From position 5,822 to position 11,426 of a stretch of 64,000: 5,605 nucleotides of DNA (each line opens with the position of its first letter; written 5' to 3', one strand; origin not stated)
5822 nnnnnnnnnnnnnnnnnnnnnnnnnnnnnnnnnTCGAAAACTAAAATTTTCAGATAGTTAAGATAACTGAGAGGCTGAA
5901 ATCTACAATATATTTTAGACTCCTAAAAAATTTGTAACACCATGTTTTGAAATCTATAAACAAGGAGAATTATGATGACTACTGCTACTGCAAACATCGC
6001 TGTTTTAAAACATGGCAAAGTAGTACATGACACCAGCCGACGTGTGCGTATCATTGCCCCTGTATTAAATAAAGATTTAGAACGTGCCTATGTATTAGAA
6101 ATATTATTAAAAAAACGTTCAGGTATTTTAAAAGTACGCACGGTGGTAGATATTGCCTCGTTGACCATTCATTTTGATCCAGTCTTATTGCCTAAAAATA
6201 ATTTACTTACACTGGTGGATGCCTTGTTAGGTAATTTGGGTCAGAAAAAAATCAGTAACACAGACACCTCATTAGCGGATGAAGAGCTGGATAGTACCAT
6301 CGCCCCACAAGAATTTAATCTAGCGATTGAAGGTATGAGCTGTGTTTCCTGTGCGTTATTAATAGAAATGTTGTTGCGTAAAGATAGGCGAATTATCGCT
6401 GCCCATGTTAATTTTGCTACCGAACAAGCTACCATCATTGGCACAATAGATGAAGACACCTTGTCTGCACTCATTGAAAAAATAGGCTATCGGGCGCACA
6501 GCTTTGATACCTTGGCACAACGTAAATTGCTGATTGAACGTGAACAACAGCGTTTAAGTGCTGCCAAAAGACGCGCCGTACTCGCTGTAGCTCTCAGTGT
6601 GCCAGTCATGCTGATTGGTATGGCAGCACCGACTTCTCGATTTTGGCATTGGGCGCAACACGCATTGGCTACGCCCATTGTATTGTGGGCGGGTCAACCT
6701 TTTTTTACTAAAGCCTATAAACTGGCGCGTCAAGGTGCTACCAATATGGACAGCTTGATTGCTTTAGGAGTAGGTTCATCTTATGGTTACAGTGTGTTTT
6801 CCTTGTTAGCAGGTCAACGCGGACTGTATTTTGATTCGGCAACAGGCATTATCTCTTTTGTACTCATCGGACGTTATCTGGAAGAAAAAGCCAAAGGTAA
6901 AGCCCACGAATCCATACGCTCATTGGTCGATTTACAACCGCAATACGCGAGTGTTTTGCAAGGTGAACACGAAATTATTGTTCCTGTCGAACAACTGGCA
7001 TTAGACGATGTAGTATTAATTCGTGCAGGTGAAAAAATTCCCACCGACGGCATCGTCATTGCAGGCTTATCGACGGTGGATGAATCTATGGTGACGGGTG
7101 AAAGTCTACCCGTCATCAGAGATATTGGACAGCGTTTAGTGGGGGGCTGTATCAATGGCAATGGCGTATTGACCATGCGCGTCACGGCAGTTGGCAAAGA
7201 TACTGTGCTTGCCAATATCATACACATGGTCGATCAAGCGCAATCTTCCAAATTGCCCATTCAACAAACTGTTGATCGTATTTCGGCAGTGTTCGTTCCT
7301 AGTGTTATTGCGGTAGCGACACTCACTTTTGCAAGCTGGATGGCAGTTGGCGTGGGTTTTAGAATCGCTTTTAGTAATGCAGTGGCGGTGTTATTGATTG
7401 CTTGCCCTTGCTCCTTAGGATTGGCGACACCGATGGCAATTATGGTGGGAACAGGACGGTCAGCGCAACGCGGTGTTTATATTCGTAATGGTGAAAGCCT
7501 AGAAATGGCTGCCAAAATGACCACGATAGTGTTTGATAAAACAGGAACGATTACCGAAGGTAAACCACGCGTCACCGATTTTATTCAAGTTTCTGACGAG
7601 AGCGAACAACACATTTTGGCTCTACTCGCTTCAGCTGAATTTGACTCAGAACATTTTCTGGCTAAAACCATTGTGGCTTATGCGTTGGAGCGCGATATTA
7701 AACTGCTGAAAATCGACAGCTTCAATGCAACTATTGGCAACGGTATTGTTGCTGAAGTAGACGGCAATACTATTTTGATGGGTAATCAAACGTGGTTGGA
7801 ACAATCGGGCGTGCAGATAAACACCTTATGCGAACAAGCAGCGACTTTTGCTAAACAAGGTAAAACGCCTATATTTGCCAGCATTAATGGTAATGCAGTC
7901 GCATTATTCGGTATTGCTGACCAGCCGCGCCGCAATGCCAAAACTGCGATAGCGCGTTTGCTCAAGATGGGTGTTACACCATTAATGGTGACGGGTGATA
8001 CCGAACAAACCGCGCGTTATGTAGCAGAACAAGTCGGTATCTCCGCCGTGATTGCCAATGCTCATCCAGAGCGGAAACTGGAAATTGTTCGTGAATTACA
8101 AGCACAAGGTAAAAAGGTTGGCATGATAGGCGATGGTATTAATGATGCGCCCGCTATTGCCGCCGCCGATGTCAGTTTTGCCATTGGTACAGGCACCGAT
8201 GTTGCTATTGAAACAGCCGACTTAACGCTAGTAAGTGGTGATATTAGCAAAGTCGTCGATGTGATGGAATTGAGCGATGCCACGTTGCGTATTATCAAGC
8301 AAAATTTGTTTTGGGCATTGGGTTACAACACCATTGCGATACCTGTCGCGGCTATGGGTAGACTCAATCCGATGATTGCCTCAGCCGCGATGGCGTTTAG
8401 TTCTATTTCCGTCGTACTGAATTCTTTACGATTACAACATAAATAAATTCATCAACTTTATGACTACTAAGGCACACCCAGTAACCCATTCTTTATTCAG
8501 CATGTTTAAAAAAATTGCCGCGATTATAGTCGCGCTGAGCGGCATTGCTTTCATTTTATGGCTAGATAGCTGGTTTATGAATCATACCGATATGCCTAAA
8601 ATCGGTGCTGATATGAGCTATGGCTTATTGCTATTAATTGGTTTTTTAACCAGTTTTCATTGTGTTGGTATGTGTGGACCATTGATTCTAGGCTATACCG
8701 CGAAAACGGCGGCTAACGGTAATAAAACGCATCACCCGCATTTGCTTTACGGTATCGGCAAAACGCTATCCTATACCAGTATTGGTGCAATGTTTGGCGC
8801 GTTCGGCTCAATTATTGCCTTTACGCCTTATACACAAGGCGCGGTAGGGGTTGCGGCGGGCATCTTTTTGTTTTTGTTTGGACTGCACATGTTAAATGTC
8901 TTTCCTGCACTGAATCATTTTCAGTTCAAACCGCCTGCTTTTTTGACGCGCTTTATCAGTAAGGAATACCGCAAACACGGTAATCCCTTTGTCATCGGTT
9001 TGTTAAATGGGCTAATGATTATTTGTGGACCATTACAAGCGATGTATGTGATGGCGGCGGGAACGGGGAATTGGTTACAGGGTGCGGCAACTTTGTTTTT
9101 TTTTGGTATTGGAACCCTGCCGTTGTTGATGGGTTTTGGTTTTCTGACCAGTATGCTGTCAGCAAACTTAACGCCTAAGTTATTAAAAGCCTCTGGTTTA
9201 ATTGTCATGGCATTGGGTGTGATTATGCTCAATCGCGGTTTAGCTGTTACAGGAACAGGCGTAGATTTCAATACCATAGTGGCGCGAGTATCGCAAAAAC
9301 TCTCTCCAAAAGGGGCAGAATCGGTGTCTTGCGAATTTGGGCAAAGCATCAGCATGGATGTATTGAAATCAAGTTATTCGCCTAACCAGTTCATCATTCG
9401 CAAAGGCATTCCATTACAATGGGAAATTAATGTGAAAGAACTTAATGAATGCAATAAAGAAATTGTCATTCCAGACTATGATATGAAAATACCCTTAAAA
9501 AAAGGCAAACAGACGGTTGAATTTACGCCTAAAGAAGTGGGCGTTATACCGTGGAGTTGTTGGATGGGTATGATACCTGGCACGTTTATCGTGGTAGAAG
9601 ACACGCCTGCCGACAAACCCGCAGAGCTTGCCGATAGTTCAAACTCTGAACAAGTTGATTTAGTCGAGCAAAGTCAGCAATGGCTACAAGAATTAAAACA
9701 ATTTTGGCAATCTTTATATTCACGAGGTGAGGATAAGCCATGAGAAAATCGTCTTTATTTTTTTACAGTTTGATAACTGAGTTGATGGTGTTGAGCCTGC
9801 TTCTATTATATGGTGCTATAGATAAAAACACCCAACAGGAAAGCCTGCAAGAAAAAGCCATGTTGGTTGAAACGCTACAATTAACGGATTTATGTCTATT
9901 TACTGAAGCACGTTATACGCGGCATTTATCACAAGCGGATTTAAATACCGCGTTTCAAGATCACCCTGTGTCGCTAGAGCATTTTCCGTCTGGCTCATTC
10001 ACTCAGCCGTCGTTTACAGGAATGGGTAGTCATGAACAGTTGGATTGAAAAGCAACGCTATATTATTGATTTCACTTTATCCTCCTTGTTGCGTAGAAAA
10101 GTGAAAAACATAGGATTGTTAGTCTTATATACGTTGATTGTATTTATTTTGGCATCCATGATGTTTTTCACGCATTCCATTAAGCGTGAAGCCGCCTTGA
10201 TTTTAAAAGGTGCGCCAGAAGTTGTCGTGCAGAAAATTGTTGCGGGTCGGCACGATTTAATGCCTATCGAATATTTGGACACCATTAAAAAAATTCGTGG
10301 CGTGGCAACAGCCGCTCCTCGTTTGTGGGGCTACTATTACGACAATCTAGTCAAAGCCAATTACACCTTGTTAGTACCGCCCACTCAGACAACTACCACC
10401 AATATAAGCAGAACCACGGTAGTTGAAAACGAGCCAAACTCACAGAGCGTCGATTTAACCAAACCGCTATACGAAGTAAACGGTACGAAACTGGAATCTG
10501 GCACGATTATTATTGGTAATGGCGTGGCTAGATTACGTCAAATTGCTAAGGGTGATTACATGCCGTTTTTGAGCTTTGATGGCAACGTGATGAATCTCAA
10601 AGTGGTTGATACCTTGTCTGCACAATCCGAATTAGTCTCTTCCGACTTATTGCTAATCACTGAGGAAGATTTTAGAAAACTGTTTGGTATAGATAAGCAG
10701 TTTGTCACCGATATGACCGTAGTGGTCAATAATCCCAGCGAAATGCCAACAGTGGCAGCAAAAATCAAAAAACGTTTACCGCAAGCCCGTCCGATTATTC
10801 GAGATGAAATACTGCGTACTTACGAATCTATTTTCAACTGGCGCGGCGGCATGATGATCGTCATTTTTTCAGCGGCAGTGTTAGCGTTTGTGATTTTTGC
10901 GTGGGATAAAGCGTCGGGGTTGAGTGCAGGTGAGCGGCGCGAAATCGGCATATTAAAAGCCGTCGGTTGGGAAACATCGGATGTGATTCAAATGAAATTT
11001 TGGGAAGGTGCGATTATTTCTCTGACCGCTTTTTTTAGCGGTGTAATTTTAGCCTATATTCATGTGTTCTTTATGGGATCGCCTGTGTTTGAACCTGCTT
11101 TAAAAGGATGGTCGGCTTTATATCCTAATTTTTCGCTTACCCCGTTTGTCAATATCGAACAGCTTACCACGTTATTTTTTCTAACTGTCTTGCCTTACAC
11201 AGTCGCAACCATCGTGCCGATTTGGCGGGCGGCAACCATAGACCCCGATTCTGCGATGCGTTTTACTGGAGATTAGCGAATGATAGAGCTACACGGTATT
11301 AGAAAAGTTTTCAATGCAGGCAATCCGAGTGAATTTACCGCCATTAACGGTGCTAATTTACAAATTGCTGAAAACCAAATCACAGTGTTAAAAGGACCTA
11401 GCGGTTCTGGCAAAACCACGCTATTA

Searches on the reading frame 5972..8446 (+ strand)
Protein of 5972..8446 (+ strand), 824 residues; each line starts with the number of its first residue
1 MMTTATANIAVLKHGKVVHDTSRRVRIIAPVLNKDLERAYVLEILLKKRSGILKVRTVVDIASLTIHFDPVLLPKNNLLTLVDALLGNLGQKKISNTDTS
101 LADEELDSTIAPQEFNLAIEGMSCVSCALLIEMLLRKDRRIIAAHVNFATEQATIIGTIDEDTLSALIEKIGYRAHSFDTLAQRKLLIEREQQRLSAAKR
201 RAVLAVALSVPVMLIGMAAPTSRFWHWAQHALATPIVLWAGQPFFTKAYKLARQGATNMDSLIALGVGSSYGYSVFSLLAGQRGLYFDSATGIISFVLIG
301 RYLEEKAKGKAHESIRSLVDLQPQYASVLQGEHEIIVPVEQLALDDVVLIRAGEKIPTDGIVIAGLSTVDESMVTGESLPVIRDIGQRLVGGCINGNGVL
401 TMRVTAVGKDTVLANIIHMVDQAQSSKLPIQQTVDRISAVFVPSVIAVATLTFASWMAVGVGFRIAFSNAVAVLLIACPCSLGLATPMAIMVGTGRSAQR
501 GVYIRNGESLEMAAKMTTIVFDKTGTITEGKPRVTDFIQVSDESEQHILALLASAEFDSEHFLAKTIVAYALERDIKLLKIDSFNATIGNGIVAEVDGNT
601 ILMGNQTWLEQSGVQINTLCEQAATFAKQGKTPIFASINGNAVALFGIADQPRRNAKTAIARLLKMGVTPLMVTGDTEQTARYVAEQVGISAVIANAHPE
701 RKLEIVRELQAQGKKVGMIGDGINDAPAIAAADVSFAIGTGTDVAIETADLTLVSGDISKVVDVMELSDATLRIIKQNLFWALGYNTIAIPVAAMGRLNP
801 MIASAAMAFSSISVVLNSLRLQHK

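Call 5: search_protein_families(library=ncbifam, proteins=[window:5972-8446:+], max_evalue=0.01)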
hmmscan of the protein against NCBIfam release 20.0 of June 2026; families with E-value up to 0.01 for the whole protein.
window:5972-8446:+ (824 aa): 27 families (the best 25 are shown)
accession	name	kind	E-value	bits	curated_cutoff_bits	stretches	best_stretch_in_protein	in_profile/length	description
TIGR01525.1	ATPase-IB_hvy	subfamily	2.2e-182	607.9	346.25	1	259-821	1-560/560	heavy metal translocating P-type ATPase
TIGR01511.1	ATPase-IB1_Cu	subfamily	2e-171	571.6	397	1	240-822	1-542/542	copper-translocating P-type ATPase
NF007952.0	PRK10671.1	equivalog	8.8e-171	570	1316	1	113-821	103-831/838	copper-exporting P-type ATPase CopA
TIGR01512.1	ATPase-IB2_Cd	subfamily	6.3e-120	401.2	313.5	2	290-606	21-304/494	cadmium family heavy metal-translocating P-type ATPase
NF008262.1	PRK11033.1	equivalog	2.2e-117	393.4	1005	1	102-822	30-728/731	zinc/cadmium/mercury/lead-transporting ATPase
NF033775.1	P_type_ZntA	exception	5.2e-100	335.8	1240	1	97-822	32-729/732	Zn(II)/Cd(II)/Pb(II) translocating P-type ATPase ZntA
TIGR01494.1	ATPase_P-type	subfamily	2e-87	293.7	62.3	1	293-805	2-472/478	HAD-IC family P-type ATPase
TIGR01497.1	kdpB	equivalog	1e-59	202.3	527.9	1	286-772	65-567/675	potassium-transporting ATPase subunit KdpB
TIGR01647.1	ATPase-IIIA_H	equivalog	2.3e-48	165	615.5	2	307-697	75-488/755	plasma-membrane proton-efflux P-type ATPase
NF010609.0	PRK14010.1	equivalog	8e-45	153.2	1323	1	330-772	112-562/673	K(+)-transporting ATPase subunit B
TIGR01522.1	ATPase-IIA2_Ca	equivalog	2.6e-38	131.4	798.3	3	692-794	566-669/854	calcium-transporting P-type ATPase, PMR1-type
TIGR01517.1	ATPase-IIB_Ca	equivalog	7e-35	120.4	507.05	2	324-537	156-381/882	calcium-translocating P-type ATPase, PMCA-type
TIGR01116.1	ATPase-IIA1_Ca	equivalog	1.3e-29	102.9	703.4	2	643-772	458-602/799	calcium-translocating P-type ATPase, SERCA-type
TIGR01523.1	ATPase-IID_K-Na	equivalog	1e-27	96.2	645.05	4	692-767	670-746/997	potassium/sodium efflux P-type ATPase, fungal-type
TIGR01657.1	P-ATPase-V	hypoth_equivalog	1.4e-27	95.7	618.25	3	286-382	192-289/1055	ATP13A2 family polyamine export P-type ATPase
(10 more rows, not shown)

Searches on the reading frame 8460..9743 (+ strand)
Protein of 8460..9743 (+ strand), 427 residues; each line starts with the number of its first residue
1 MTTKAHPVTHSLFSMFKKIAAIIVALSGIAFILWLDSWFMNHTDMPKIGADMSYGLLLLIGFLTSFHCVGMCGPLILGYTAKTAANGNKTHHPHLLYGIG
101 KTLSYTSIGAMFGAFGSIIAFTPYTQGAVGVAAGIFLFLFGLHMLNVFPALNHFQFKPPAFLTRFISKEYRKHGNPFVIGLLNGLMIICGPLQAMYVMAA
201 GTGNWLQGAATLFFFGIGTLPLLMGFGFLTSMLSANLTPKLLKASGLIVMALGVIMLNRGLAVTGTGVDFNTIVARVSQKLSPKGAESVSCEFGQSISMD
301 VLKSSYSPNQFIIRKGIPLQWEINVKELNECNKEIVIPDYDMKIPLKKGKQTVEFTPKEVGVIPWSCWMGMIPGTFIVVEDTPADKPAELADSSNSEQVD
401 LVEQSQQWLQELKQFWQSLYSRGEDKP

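Call 3: search_protein_families(library=pfam, proteins=[window:8460-9743:+], max_evalue=0.01)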
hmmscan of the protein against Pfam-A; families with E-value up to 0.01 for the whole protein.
window:8460-9743:+ (427 aa): 3 families
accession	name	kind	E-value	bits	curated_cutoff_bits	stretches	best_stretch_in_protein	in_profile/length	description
PF13386.12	DsbD_2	-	5e-44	151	24.9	1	57-254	2-198/199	Cytochrome C biogenesis protein transmembrane region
PF02683.22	DsbD_TM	-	3.8e-07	30.1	27.1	1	56-259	7-217/219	Cytochrome C biogenesis protein transmembrane domain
PF13473.12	Cupredoxin_1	-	0.0016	18.9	27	1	295-378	21-104/104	Cupredoxin-like domain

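Call 5: search_protein_families(library=ncbifam, proteins=[window:8460-9743:+], max_evalue=0.01)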
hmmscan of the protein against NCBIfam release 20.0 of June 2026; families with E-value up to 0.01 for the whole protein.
window:8460-9743:+ (427 aa): 3 families
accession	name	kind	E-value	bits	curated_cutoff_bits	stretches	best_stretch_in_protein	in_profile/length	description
NF001419.0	PRK00293.1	subfamily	1e-05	24.3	330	1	56-262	174-387/574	protein-disulfide reductase DsbD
NF040495.1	tranport_ArsG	equivalog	0.0001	21.8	200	1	58-231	11-185/225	aromatic aminobenezylarsenical efflux permease ArsG family transporter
TIGR04246.1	nitrous_NosZ_Gp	equivalog_domain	0.0097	14.2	625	0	297-367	487-559/578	Sec-dependent nitrous-oxide reductase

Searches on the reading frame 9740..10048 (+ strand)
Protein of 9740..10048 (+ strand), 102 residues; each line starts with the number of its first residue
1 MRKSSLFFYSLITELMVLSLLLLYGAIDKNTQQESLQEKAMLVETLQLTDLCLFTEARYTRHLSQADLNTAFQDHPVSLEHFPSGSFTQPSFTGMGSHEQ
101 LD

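Call 3: search_protein_families(library=pfam, proteins=[window:9740-10048:+], max_evalue=0.01)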
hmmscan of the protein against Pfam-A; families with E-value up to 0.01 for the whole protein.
window:9740-10048:+ (102 aa): 0 families

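Call 5: search_protein_families(library=ncbifam, proteins=[window:9740-10048:+], max_evalue=0.01)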
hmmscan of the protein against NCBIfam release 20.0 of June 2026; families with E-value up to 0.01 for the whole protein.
window:9740-10048:+ (102 aa): 0 families

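Call 32: search_protein_families(library=pfam, proteins=[window:9740-10048:+], max_evalue=10)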
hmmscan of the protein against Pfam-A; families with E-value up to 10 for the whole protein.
window:9740-10048:+ (102 aa): 0 families

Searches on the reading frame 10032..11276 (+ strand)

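Call 3: search_protein_families(library=pfam, proteins=[window:10032-11276:+], max_evalue=0.01)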
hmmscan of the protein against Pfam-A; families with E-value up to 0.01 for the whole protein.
window:10032-11276:+ (414 aa): 1 family
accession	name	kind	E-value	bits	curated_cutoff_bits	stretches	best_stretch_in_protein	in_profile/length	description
PF02687.27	FtsX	-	2.2e-08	34.6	25.5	1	277-405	3-120/120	FtsX-like permease C-terminal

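Call 5: search_protein_families(library=ncbifam, proteins=[window:10032-11276:+], max_evalue=0.01)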
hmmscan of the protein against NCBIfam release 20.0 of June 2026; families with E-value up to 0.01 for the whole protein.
window:10032-11276:+ (414 aa): 3 families
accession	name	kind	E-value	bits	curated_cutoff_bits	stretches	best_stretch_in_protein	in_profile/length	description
TIGR02212.1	lolCE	equivalog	2e-13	50.1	362.45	1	129-410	113-409/411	lipoprotein-releasing ABC transporter permease subunit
NF008076.0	PRK10814.1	exception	2.2e-06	26.9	473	1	138-411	121-398/399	lipoprotein-releasing ABC transporter permease subunit LolC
TIGR03434.1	ADOP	subfamily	2.6e-05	22.5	622.3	1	302-410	708-801/803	ADOP family duplicated permease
